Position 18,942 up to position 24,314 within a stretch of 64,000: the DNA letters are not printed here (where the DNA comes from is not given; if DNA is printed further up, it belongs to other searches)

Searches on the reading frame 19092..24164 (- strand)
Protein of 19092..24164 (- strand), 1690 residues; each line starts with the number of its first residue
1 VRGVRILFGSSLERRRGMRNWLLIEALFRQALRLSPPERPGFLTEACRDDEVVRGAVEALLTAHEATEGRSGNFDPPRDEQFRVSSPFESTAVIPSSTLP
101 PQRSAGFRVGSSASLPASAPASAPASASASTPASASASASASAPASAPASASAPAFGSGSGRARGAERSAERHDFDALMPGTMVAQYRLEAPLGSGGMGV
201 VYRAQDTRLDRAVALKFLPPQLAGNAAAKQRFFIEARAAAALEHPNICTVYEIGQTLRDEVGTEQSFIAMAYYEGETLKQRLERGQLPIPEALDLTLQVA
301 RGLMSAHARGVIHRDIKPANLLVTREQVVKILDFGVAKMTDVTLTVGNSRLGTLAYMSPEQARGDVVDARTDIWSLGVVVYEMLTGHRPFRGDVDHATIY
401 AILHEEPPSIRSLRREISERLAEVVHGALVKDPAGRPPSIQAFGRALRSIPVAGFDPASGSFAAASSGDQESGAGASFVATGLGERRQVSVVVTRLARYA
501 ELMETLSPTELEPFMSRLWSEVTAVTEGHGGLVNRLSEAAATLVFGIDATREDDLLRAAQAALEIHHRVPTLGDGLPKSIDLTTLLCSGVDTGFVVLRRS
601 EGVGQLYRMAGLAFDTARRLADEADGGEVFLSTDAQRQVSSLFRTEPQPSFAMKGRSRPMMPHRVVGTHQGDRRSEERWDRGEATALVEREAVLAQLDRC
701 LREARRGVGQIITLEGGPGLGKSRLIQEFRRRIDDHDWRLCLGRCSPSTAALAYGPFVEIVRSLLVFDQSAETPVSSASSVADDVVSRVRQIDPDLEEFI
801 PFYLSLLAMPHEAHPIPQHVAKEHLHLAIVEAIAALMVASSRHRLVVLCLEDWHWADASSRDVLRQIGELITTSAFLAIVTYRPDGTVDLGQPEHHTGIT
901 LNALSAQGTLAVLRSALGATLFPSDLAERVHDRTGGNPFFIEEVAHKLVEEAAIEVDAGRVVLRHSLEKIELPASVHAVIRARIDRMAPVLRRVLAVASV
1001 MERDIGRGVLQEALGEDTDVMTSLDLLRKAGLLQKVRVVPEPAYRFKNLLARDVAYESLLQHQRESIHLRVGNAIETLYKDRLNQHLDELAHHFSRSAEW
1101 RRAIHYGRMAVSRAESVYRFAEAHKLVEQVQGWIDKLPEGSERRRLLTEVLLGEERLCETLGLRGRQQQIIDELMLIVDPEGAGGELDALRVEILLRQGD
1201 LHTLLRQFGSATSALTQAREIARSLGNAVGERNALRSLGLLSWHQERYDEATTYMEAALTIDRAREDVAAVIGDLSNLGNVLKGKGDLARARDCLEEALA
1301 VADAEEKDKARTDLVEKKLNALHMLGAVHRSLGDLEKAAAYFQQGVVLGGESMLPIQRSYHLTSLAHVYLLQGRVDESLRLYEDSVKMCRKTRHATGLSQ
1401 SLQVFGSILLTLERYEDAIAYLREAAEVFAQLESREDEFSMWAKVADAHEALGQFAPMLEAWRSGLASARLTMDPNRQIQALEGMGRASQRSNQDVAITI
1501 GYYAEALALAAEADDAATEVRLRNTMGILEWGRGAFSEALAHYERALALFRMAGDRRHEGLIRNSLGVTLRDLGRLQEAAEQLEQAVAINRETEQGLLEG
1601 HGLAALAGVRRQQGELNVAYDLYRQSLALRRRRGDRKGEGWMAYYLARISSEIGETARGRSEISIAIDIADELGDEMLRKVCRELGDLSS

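Call 17: search_protein_families(library=pfam, proteins=[window:19092-24164:-], max_evalue=0.01)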
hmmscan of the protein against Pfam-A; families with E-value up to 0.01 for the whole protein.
window:19092-24164:- (1690 aa): 18 families
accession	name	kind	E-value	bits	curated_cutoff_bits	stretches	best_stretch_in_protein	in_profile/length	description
PF00069.31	Pkinase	-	2.8e-47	161.8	31.7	1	187-438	1-253/263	Protein kinase domain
PF13424.12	TPR_12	-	8.6e-38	128.8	30.1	5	1522-1591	5-76/77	Tetratricopeptide repeat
PF07714.23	PK_Tyr_Ser-Thr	-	4.1e-32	111.9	23.1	1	189-437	3-249/258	Protein tyrosine and serine/threonine kinase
PF07719.23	TPR_2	-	1.4e-23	81.4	27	2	1275-1301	4-30/34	Tetratricopeptide repeat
PF00515.34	TPR_1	-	3.9e-23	80.7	27.8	0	1321-1345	3-27/34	Tetratricopeptide repeat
PF13374.12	TPR_10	-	4.3e-23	81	27.5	3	1563-1593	5-35/42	Tetratricopeptide repeat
PF13181.12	TPR_8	-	5.4e-23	79.6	25.7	0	1320-1345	2-27/34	Tetratricopeptide repeat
PF13191.12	AAA_16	-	3.4e-19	70.4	32.6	1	687-873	2-161/167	AAA ATPase domain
PF17874.7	TPR_MalT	-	4.1e-19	69.5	45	2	1211-1423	17-226/336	MalT-like TPR region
PF13176.12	TPR_7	-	2.6e-17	61.8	27.9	0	1603-1636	2-35/36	Tetratricopeptide repeat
PF24885.1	TPR_NPHP3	-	1.4e-07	31.6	100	0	1564-1629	103-170/239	Nephrocystin-3 TPR domain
PF13428.12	TPR_14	-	2e-07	31.5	23.5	0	1320-1352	2-34/44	Tetratricopeptide repeat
PF13414.12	TPR_11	-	6.7e-07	29.3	26.8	0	1570-1592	4-26/42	TPR repeat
PF13432.12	TPR_16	-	2.8e-05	24.9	32.7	1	1526-1588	3-59/65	Tetratricopeptide repeat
PF01636.29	APH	-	6.7e-05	23.2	23.2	1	289-342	147-202/239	Phosphotransferase enzyme family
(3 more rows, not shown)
